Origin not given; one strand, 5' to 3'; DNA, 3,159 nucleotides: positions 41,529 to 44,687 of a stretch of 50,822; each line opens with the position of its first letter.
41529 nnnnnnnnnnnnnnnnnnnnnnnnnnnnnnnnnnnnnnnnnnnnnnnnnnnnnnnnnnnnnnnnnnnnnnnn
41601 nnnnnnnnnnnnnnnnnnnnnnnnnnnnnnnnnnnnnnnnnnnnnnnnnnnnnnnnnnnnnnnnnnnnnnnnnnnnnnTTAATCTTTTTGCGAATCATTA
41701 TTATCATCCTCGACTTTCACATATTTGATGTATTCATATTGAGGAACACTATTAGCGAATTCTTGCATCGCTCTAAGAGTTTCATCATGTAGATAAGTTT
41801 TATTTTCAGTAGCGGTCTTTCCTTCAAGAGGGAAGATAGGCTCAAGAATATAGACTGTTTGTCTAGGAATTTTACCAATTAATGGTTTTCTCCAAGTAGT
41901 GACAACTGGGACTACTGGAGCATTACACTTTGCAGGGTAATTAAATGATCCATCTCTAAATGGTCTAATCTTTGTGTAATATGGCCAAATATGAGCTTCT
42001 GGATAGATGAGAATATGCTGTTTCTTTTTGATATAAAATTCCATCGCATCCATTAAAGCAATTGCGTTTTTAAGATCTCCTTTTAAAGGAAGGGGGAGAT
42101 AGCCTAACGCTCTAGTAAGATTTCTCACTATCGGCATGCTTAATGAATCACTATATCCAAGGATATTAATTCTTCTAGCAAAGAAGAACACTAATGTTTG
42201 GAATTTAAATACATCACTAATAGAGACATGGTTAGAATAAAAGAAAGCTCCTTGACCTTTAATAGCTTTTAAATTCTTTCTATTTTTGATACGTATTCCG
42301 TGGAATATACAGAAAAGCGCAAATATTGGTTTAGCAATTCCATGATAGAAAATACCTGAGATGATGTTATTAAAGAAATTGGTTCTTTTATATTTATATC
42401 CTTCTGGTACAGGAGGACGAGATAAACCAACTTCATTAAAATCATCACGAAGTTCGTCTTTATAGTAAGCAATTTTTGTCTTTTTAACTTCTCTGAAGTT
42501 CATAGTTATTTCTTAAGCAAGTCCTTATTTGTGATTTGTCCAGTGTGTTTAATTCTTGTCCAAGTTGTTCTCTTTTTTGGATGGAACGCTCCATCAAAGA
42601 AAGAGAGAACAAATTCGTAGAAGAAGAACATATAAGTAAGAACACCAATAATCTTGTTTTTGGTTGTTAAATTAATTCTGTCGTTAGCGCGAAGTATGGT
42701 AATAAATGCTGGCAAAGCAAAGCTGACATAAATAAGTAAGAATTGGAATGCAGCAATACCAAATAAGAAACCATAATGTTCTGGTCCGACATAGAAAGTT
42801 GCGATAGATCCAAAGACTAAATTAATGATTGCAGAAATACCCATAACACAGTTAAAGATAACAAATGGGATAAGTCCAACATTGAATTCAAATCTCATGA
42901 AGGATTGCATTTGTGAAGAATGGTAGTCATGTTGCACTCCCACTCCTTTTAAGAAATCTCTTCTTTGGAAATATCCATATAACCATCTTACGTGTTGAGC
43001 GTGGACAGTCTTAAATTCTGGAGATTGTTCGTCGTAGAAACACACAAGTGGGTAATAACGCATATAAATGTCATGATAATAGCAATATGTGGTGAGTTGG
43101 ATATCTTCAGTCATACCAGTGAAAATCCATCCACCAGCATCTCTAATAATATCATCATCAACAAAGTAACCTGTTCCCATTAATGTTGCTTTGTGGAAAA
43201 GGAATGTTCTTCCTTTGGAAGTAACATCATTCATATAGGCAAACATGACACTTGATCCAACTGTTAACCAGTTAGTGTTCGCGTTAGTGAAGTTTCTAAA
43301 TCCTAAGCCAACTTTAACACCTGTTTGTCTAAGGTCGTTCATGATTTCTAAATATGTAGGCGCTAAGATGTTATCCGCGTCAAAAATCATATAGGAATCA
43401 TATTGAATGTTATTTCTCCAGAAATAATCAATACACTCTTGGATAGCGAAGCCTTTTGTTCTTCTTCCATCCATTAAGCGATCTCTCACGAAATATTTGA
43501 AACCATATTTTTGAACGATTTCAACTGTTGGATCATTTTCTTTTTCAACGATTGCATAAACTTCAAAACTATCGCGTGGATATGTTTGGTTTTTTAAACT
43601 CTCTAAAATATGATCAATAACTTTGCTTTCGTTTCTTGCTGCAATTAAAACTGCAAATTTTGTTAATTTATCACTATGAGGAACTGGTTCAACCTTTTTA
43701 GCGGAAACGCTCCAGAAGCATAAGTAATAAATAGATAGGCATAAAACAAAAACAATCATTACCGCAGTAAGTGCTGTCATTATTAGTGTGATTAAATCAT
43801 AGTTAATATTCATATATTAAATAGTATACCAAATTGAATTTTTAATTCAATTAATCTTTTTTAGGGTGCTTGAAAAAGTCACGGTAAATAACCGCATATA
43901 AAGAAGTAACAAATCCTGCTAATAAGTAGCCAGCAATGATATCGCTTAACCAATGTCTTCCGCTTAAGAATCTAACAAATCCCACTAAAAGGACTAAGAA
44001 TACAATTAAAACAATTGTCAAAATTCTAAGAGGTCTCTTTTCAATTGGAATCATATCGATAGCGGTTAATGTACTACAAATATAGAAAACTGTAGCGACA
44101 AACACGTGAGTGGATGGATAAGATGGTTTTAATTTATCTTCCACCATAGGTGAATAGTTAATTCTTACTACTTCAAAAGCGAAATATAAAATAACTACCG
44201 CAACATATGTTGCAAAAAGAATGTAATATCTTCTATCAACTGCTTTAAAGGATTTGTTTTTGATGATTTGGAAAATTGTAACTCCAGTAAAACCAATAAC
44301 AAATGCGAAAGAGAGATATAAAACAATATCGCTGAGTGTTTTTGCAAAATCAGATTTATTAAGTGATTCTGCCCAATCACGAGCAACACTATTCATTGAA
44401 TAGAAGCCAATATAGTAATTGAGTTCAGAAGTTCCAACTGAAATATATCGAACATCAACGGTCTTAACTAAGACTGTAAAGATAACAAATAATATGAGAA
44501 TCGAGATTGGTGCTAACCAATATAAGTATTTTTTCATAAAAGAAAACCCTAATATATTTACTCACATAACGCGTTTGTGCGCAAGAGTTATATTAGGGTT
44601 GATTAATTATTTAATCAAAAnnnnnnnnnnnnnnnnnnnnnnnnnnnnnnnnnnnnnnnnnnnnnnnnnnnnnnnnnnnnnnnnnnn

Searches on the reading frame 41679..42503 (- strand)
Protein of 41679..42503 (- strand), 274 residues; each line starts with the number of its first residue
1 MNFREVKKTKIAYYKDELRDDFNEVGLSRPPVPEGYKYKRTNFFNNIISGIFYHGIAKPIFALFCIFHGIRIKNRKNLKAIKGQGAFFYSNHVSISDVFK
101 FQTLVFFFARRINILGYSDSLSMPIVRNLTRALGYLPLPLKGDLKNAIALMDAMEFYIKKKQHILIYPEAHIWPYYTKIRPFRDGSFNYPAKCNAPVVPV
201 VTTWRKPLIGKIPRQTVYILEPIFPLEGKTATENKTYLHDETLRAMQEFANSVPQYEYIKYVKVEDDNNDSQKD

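Call 10: search_protein_families(library=pfam, proteins=[window:41679-42503:-], max_evalue=0.001)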
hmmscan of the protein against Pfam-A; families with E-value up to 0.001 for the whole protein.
window:41679-42503:- (274 aa): 1 family
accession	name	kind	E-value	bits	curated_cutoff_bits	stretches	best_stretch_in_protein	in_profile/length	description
PF01553.26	Acyltransferase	-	1.4e-12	48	23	1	70-201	2-130/132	Acyltransferase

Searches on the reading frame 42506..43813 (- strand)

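Call 10: search_protein_families(library=pfam, proteins=[window:42506-43813:-], max_evalue=0.001)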
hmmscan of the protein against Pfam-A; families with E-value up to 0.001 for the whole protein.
window:42506-43813:- (435 aa): 3 families
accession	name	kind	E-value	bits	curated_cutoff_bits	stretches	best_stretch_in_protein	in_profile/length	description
PF13641.12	Glyco_tranf_2_3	-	3.6e-15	57.1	27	1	53-280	3-230/230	Glycosyltransferase like family 2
PF13632.12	Glyco_trans_2_3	-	9.2e-12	45.6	27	1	142-329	3-153/198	Glycosyl transferase family group 2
PF00535.33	Glycos_transf_2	-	1.2e-07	32.3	23.3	1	55-186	2-128/168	Glycosyl transferase family 2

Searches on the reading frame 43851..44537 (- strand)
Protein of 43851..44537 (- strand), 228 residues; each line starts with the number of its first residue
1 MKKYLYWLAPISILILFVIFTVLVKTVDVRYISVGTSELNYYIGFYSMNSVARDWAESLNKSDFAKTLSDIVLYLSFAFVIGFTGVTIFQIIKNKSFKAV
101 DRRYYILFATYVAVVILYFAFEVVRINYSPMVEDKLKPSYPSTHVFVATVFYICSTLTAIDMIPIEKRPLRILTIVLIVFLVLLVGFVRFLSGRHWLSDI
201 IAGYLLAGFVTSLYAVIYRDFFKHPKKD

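Call 10: search_protein_families(library=pfam, proteins=[window:43851-44537:-], max_evalue=0.001)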
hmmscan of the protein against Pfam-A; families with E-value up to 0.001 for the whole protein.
window:43851-44537:- (228 aa): 1 family
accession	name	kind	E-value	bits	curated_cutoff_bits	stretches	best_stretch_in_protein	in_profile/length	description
PF01569.27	PAP2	-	1.6e-11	44.5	27.2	1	134-219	45-126/130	PAP2 superfamily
